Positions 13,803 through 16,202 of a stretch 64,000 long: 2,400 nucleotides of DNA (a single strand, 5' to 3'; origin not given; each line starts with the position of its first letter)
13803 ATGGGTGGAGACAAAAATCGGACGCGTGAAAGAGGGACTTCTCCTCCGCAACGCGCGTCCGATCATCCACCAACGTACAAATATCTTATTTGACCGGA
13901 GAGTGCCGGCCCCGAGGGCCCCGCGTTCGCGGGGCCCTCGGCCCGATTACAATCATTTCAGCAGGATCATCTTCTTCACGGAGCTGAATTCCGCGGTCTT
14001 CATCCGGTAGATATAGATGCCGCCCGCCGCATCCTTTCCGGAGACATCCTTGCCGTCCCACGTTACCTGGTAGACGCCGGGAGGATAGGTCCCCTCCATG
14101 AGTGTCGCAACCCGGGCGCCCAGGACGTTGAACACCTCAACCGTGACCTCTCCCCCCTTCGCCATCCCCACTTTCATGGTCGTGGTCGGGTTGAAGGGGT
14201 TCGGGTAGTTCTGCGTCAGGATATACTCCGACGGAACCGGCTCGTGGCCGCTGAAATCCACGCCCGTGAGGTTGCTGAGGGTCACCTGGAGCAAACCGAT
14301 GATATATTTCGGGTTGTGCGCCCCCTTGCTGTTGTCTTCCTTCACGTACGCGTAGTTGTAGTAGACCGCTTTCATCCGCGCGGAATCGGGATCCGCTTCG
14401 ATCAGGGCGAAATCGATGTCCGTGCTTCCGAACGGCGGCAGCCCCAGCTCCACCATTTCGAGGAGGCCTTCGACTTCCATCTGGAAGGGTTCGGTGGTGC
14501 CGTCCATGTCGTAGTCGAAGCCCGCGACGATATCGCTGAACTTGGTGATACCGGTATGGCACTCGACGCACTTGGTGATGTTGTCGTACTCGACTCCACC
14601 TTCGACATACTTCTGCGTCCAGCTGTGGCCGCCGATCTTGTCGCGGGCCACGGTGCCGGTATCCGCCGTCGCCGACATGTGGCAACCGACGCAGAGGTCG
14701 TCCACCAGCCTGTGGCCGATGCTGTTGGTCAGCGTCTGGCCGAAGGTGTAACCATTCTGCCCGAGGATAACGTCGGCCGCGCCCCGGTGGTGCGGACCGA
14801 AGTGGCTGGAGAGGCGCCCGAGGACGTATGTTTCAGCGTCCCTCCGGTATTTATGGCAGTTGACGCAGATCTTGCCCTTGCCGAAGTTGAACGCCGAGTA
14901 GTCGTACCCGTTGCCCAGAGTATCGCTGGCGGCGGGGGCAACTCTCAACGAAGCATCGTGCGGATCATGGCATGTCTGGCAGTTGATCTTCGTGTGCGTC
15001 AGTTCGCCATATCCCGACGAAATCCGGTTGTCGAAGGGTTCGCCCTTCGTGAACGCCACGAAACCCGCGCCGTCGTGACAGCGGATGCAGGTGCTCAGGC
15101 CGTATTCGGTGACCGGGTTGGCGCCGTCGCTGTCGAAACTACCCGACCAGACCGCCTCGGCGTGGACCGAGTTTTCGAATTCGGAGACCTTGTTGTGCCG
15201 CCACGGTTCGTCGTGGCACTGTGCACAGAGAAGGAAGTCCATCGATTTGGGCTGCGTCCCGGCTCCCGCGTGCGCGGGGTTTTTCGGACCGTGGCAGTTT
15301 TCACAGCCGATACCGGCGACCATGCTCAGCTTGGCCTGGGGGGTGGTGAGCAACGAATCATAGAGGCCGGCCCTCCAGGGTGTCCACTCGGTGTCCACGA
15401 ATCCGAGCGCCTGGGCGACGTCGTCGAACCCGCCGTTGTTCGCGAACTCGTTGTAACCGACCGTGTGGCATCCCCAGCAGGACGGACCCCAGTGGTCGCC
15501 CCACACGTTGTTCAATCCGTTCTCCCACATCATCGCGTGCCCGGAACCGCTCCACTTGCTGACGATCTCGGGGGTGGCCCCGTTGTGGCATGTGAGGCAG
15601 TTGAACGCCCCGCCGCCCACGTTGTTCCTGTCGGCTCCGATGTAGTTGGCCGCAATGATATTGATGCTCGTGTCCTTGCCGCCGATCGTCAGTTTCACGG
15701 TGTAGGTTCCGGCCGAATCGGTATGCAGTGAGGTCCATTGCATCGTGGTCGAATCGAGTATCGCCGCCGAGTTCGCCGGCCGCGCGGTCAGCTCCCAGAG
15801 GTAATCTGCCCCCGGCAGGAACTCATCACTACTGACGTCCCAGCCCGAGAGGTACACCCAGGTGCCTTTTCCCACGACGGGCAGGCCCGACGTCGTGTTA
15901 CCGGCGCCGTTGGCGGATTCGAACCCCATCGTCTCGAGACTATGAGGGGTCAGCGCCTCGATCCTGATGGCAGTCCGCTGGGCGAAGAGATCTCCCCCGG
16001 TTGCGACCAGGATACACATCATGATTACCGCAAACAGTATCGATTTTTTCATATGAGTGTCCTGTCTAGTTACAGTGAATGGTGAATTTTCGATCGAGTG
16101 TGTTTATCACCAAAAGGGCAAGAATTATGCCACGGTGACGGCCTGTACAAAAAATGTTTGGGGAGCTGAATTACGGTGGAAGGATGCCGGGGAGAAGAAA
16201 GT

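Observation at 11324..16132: Tandem duplicated nine-heme cytochromes exported via the type IX secretion system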

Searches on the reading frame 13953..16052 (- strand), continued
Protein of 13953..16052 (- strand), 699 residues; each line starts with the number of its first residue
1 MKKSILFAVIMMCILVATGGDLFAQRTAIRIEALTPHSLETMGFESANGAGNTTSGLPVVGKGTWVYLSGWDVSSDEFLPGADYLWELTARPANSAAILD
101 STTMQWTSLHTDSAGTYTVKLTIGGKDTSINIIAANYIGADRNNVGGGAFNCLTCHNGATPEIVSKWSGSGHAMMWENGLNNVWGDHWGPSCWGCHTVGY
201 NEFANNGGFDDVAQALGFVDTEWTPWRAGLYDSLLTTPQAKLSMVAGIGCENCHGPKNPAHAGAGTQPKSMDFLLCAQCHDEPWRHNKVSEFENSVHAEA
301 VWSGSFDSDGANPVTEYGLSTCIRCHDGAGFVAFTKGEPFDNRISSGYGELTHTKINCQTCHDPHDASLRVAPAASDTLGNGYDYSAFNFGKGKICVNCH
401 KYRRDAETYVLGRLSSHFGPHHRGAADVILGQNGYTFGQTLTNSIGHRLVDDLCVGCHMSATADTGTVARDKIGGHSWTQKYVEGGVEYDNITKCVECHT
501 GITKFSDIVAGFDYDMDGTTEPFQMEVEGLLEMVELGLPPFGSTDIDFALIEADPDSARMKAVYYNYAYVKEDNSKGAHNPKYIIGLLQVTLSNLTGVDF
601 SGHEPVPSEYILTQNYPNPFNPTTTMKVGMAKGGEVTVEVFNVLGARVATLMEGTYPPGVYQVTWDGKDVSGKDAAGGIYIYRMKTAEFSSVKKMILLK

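Call 17: find_related_loci(query=window:13953-16052:-, collection=genome_contigs, flank=10000)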
Query window:13953-16052:- (699 aa) in genome_contigs; peptide patterns used: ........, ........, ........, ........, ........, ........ (x = any residue, [..] = any of these).
600 stretches matched a pattern (row limit reached: there are more); 591 encode a relative of the query (tblastn E <= 1e-3); the best 80 are kept; 80 distinct loci.
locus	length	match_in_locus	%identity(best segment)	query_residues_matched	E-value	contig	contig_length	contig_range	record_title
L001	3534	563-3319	36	1-699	4e-95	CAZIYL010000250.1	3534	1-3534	MAG TPA_asm: uncultured Deferribacteres bacterium isolate binchicken_co164_28 genome assembly, contig: NODE_17348_length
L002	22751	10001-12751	31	4-699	3e-62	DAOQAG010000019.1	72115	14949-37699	MAG TPA_asm: bacterium isolate AMR_MDS_1268 NODE_238_length_72115_cov_9.429142, whole genome shotgun sequence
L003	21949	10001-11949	35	10-669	8e-85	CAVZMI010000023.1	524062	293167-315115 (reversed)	MAG: Ignavibacteriota bacterium isolate MFD04408.bin.2.180 genome assembly, contig: contig_67294, whole genome shotgun s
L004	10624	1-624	40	493-699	7e-38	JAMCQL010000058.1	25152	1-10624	MAG: Bacteroidetes bacterium isolate FK_Sedi_A_Bin.46 NODE_4178_length_25152_cov_321.872, whole genome shotgun sequence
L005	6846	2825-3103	46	607-699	2e-25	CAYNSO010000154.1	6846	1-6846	MAG TPA_asm: uncultured Cytophagia bacterium isolate SRP192927_co6_462 genome assembly, contig: NODE_30187_length_6846_c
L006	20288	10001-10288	46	604-699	2e-25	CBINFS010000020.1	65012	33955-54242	MAG TPA_asm: uncultured bacterium isolate SRR16817064_binner12_Refined_7 genome assembly, contig: ERZ27394172.131, whole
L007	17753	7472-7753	47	606-699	1e-24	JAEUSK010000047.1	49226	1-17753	MAG: bacterium isolate new MAG-301 k141_1546051, whole genome shotgun sequence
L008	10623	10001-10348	44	582-699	2e-24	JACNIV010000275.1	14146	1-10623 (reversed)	MAG: Candidatus Cloacimonadota bacterium isolate NIOZ-UU2 NIOZ-UU_NODE_5382_length_14146_cov_6.1386, whole genome shotgu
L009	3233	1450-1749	46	602-699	4e-24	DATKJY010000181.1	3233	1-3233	MAG TPA_asm: Candidatus Acidoferrum sp. isolate SMAG_U14643 k141_1098694, whole genome shotgun sequence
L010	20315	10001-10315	47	598-699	1e-23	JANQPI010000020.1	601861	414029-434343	MAG: Candidatus Zixiibacteriota bacterium isolate IP29b_bin.158 k99_2283173, whole genome shotgun sequence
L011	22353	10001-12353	48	599-699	2e-23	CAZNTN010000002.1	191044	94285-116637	MAG TPA_asm: uncultured Melioribacter sp. isolate binchicken_co266_264 genome assembly, contig: NODE_154_length_191044_c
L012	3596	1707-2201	36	553-699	1e-23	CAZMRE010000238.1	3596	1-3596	MAG TPA_asm: uncultured Deferribacteres bacterium isolate binchicken_co164_22 genome assembly, contig: NODE_16790_length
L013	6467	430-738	44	598-699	1e-23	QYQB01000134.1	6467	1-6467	MAG: bacterium isolate PowLak16_MAG13 c_000000029688, whole genome shotgun sequence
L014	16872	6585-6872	48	604-699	1e-23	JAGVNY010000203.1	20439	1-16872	MAG: Candidatus Zixiibacteriota bacterium isolate DeMMO3_21 c_000000005270, whole genome shotgun sequence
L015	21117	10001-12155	48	592-699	3e-23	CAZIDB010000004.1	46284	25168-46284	MAG TPA_asm: uncultured Melioribacter sp. isolate binchicken_co20_358 genome assembly, contig: NODE_1799_length_46284_co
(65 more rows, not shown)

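Call 19: find_encoding_contigs(protein=window:13953-16052:-, flank=10000, max_places=4)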
Protein window:13953-16052:- (699 aa): no gene with exactly this product is on record in the collection.

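Call 20: find_encoding_contigs(protein=P0098, flank=10000, max_places=3)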
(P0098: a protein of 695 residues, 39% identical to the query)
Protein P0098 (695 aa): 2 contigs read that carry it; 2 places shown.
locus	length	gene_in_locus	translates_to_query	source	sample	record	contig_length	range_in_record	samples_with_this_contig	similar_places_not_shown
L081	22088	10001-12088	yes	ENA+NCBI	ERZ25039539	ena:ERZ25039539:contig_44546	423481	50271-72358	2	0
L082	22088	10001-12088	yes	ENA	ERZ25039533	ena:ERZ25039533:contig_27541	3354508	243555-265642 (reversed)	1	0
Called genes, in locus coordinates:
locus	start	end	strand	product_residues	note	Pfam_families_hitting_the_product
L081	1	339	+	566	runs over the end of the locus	PF18962:Por_Secre_tail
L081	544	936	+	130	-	-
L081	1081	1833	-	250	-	PF06325:PrmA, PF02353:CMAS (weak), PF05175:MTS (weak), PF12847:Methyltransf_18, PF13649:Methyltransf_25 (weak), PF13847:Methyltransf_31 (weak)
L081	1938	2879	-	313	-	PF00850:Hist_deacetyl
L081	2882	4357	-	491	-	PF02113:Peptidase_S13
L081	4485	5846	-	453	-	PF01026:TatD_DNase, PF04055:Radical_SAM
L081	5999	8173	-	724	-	PF13620:CarboxypepD_reg, PF13715:CarbopepD_reg_2, PF07715:Plug, PF00593:TonB_dep_Rec_b-barrel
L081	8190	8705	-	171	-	-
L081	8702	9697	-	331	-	PF00586:AIRS, PF02769:AIRS_C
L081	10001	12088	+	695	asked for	PF14522:Cytochrome_C7 (faint), PF13435:Cytochrome_C554 (faint), PF22113:Mtrc-MtrF_II-IV_dom (weak), PF18962:Por_Secre_tail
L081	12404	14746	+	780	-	PF22113:Mtrc-MtrF_II-IV_dom (faint), PF13435:Cytochrome_C554 (faint), PF14522:Cytochrome_C7 (faint), PF14537:Cytochrom_c3_2 (faint), PF18962:Por_Secre_tail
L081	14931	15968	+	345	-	PF01628:HrcA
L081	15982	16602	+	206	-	PF01025:GrpE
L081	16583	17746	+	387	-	PF00226:DnaJ, PF01556:DnaJ_C, PF15777:Anti-TRAP (faint), PF00684:DnaJ_CXXCXGXG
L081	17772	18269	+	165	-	PF00633:HHH (weak), PF12836:HHH_3, PF14520:HHH_5 (faint)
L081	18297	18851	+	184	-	-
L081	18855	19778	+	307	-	PF11104:PilM_2 (faint)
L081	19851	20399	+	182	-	PF03602:Cons_hypoth95, PF05175:MTS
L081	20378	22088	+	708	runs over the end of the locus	PF01839:FG-GAP (faint), PF13517:FG-GAP_3 (weak), PF13860:FlgD_ig, PF18962:Por_Secre_tail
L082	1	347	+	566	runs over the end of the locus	PF18962:Por_Secre_tail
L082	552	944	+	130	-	-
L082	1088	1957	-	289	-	PF06325:PrmA, PF02353:CMAS (weak), PF05175:MTS (weak), PF12847:Methyltransf_18, PF13847:Methyltransf_31 (weak), PF13649:Methyltransf_25 (weak)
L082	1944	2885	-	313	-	PF00850:Hist_deacetyl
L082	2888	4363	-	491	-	PF02113:Peptidase_S13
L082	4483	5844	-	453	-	PF01026:TatD_DNase, PF04055:Radical_SAM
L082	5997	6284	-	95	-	-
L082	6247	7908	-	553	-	PF07715:Plug, PF00593:TonB_dep_Rec_b-barrel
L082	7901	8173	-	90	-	PF13620:CarboxypepD_reg, PF13715:CarbopepD_reg_2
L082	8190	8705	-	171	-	-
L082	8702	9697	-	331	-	PF00586:AIRS, PF02769:AIRS_C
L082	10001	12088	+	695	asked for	PF14522:Cytochrome_C7 (faint), PF13435:Cytochrome_C554 (faint), PF22113:Mtrc-MtrF_II-IV_dom (weak), PF18962:Por_Secre_tail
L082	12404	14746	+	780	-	PF22113:Mtrc-MtrF_II-IV_dom (faint), PF13435:Cytochrome_C554 (faint), PF14522:Cytochrome_C7 (faint), PF14537:Cytochrom_c3_2 (faint), PF18962:Por_Secre_tail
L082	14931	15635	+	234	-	PF01628:HrcA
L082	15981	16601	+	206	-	PF01025:GrpE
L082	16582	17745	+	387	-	PF00226:DnaJ, PF01556:DnaJ_C, PF15777:Anti-TRAP (faint), PF00684:DnaJ_CXXCXGXG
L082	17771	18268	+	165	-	PF00633:HHH (weak), PF12836:HHH_3, PF14520:HHH_5 (faint)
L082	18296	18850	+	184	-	-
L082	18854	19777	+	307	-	PF11104:PilM_2 (faint)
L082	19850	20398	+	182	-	PF03602:Cons_hypoth95, PF05175:MTS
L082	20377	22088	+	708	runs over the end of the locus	PF01839:FG-GAP (faint), PF13517:FG-GAP_3 (weak), PF13585:CHU_C (weak), PF13860:FlgD_ig, PF18962:Por_Secre_tail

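Call 21: find_encoding_contigs(protein=P0006, flank=10000, max_places=2)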
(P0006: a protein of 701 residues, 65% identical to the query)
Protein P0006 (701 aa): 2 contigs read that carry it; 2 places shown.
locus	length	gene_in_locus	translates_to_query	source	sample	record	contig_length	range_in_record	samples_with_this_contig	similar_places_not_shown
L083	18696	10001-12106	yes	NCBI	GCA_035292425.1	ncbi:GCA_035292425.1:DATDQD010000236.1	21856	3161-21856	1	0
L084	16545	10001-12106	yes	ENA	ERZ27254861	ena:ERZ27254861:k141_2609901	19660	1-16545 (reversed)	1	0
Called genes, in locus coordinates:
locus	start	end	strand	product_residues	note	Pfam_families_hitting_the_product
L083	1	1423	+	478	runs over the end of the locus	PF08448:PAS_4, PF13426:PAS_9 (weak), PF00989:PAS, PF08448:PAS_4, PF13426:PAS_9, PF08447:PAS_3, PF00512:HisKA, PF02518:HATPase_c, +1 more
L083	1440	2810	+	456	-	PF00072:Response_reg, PF00158:Sigma54_activat, PF14532:Sigma54_activ_2, PF07728:AAA_5 (weak), PF25601:AAA_lid_14, PF02954:HTH_8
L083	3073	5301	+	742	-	PF01578:Cytochrom_C_asm, PF16327:CcmF_C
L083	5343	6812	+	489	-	PF00512:HisKA, PF02518:HATPase_c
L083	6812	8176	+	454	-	PF00072:Response_reg, PF00158:Sigma54_activat, PF14532:Sigma54_activ_2, PF00004:AAA, PF07724:AAA_2, PF07728:AAA_5, PF25601:AAA_lid_14, PF02954:HTH_8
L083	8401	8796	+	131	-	PF00072:Response_reg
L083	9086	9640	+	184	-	PF14537:Cytochrom_c3_2 (faint), PF22113:Mtrc-MtrF_II-IV_dom (faint), PF13435:Cytochrome_C554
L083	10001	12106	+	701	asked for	PF22113:Mtrc-MtrF_II-IV_dom (faint), PF09699:Paired_CXXCH_1 (faint), PF13435:Cytochrome_C554 (faint), PF14522:Cytochrome_C7 (faint), PF14537:Cytochrom_c3_2 (faint), PF13860:FlgD_ig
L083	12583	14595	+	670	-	PF02335:Cytochrom_C552 (faint), PF22113:Mtrc-MtrF_II-IV_dom (faint), PF09699:Paired_CXXCH_1 (faint), PF13435:Cytochrome_C554 (faint), PF14522:Cytochrome_C7 (faint), PF14537:Cytochrom_c3_2 (faint), PF13860:FlgD_ig (weak)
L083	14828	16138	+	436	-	-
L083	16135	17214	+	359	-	PF14522:Cytochrome_C7 (weak)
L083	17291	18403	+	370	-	PF09699:Paired_CXXCH_1 (faint)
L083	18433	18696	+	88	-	?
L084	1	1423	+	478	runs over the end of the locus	PF08448:PAS_4, PF13426:PAS_9 (weak), PF00989:PAS, PF08448:PAS_4, PF13426:PAS_9, PF08447:PAS_3, PF00512:HisKA, PF02518:HATPase_c, +1 more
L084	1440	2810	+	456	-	PF00072:Response_reg, PF00158:Sigma54_activat, PF14532:Sigma54_activ_2, PF07728:AAA_5 (weak), PF25601:AAA_lid_14, PF02954:HTH_8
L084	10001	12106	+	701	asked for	PF22113:Mtrc-MtrF_II-IV_dom (faint), PF09699:Paired_CXXCH_1 (faint), PF13435:Cytochrome_C554 (faint), PF14522:Cytochrome_C7 (faint), PF14537:Cytochrom_c3_2 (faint), PF13860:FlgD_ig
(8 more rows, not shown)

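Call 22: find_encoding_contigs(protein=P0002, flank=10000, max_places=2)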
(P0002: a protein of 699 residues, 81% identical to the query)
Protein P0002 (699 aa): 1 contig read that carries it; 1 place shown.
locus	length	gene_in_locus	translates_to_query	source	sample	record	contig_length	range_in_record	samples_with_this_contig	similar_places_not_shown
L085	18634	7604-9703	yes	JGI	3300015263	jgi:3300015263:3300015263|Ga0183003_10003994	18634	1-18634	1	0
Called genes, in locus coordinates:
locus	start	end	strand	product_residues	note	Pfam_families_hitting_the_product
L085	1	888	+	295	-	?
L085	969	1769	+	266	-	PF09699:Paired_CXXCH_1 (weak)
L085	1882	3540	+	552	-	-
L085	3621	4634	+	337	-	PF01731:Arylesterase (faint), PF08450:SGL (faint), PF25021:TEN_NHL (faint), PF01436:NHL (faint), PF17170:DUF5128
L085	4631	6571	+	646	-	PF14537:Cytochrom_c3_2 (faint), PF22113:Mtrc-MtrF_II-IV_dom (faint), PF14522:Cytochrome_C7 (faint), PF09699:Paired_CXXCH_1 (weak)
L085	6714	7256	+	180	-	PF22113:Mtrc-MtrF_II-IV_dom (weak), PF02085:Cytochrom_CIII (faint), PF14522:Cytochrome_C7 (faint), PF13435:Cytochrome_C554, PF09699:Paired_CXXCH_1 (weak)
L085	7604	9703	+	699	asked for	PF09699:Paired_CXXCH_1 (faint), PF13435:Cytochrome_C554 (faint), PF14522:Cytochrome_C7 (faint), PF14537:Cytochrom_c3_2 (faint), PF22113:Mtrc-MtrF_II-IV_dom, PF13860:FlgD_ig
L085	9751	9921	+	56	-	-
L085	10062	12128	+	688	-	PF02335:Cytochrom_C552 (faint), PF14522:Cytochrome_C7 (faint), PF22113:Mtrc-MtrF_II-IV_dom (faint), PF09699:Paired_CXXCH_1 (faint), PF13435:Cytochrome_C554 (faint), PF14537:Cytochrom_c3_2 (faint), PF13860:FlgD_ig (weak)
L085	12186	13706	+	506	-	-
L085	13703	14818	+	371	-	PF14522:Cytochrome_C7 (weak)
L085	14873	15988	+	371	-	PF09699:Paired_CXXCH_1 (faint), PF14522:Cytochrome_C7 (faint), PF22113:Mtrc-MtrF_II-IV_dom (faint)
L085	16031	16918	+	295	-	PF14522:Cytochrome_C7 (faint), PF09698:GSu_C4xC__C2xCH (weak)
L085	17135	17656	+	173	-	PF01814:Hemerythrin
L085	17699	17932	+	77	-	PF13370:Fer4_13, PF13459:Fer4_15 (weak)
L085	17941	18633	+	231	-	?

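Call 23: find_encoding_contigs(protein=P0018, flank=10000, max_places=2)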
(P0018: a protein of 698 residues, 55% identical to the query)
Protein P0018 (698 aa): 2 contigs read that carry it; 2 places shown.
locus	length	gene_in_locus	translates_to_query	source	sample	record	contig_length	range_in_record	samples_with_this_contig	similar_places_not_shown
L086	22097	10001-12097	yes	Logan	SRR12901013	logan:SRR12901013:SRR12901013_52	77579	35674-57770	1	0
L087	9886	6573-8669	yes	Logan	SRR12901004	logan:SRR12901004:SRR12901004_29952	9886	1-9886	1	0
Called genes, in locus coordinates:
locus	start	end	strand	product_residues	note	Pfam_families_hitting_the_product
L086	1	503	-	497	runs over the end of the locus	PF03264:Cytochrom_NNT, PF14522:Cytochrome_C7 (faint), PF14537:Cytochrom_c3_2 (weak)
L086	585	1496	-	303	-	PF01292:Ni_hydr_CYTB (weak)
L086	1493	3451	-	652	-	PF09699:Paired_CXXCH_1 (faint), PF14522:Cytochrome_C7 (faint), PF14537:Cytochrom_c3_2 (faint), PF22678:Cytochrom_c_NrfB-like (faint), PF22113:Mtrc-MtrF_II-IV_dom (weak)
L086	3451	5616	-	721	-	PF02085:Cytochrom_CIII (faint), PF09699:Paired_CXXCH_1 (faint), PF14522:Cytochrome_C7 (faint), PF14537:Cytochrom_c3_2 (faint), PF01292:Ni_hydr_CYTB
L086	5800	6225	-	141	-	-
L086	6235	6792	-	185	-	PF00582:Usp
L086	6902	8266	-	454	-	PF00072:Response_reg, PF00158:Sigma54_activat, PF14532:Sigma54_activ_2, PF07728:AAA_5 (weak), PF25601:AAA_lid_14, PF02954:HTH_8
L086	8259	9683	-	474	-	PF00989:PAS, PF08448:PAS_4, PF13426:PAS_9, PF00989:PAS, PF08448:PAS_4, PF13426:PAS_9, PF08447:PAS_3, PF00512:HisKA, +2 more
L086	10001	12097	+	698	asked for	PF22113:Mtrc-MtrF_II-IV_dom (faint), PF09699:Paired_CXXCH_1 (faint), PF13435:Cytochrome_C554 (faint), PF14522:Cytochrome_C7 (faint), PF14537:Cytochrom_c3_2 (faint), PF13860:FlgD_ig, PF18962:Por_Secre_tail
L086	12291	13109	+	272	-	PF18962:Por_Secre_tail (faint), PF13585:CHU_C (weak), PF13860:FlgD_ig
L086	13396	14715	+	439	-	-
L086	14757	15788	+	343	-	PF14522:Cytochrome_C7 (faint), PF22113:Mtrc-MtrF_II-IV_dom (faint)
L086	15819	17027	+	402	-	PF22113:Mtrc-MtrF_II-IV_dom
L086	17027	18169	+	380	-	PF14522:Cytochrome_C7 (faint), PF14537:Cytochrom_c3_2 (faint)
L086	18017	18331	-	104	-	-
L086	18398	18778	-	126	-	-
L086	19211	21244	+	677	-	PF07715:Plug, PF00593:TonB_dep_Rec_b-barrel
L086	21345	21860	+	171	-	PF13689:DUF4154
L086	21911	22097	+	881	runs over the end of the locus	PF17152:CHASE8, PF00672:HAMP, PF12860:PAS_7, PF00989:PAS, PF08447:PAS_3, PF08448:PAS_4, PF13426:PAS_9, PF02518:HATPase_c, +3 more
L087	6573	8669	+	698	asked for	PF22113:Mtrc-MtrF_II-IV_dom (faint), PF09699:Paired_CXXCH_1 (faint), PF13435:Cytochrome_C554 (faint), PF14522:Cytochrome_C7 (faint), PF14537:Cytochrom_c3_2 (faint), PF13860:FlgD_ig, PF18962:Por_Secre_tail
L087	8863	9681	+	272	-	PF18962:Por_Secre_tail (faint), PF13585:CHU_C (weak), PF13860:FlgD_ig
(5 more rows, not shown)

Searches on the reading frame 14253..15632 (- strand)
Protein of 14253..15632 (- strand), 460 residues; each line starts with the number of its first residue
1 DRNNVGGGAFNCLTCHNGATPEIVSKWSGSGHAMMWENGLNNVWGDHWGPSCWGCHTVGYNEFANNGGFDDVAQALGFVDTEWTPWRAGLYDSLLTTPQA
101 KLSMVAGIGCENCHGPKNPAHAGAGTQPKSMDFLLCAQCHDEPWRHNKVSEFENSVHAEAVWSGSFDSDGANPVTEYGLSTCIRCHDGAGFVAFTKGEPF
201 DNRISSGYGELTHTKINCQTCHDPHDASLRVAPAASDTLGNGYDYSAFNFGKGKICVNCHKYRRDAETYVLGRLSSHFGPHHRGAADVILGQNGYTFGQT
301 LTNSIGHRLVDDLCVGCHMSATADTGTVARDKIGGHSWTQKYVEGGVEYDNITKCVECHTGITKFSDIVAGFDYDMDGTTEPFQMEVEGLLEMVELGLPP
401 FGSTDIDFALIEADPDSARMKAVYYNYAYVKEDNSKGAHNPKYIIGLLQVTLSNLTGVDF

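Call 83: search_protein_representatives(protein=window:14253-15632:-)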
Query: 460 residues. Proteins with E-value up to 0.001 (for the whole library): 1539; up to 1e-10: 919; up to 1e-30: 247. The best 150 are listed.
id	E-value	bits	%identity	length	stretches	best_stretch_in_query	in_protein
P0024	3.3e-191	652.9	59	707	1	3-460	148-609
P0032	1.4e-178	611.3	57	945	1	4-455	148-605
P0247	5.3e-129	447.7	38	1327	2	8-459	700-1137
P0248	6.3e-120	417.8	34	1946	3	11-457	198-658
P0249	1.1e-110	387.3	42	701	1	8-460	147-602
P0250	2.1e-110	386.4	37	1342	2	11-456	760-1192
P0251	2.8e-103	362.9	46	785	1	9-455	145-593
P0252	3.2e-94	333.0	44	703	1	4-453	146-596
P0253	3.6e-94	332.8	41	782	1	5-453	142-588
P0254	1.3e-86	307.9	34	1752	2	15-457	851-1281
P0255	2.3e-86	307.1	36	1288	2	15-450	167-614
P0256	4.6e-86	306.1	40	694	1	11-460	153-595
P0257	4.0e-84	299.7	41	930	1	11-451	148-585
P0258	4.0e-82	293.1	41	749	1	8-459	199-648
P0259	1.5e-81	291.2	40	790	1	9-456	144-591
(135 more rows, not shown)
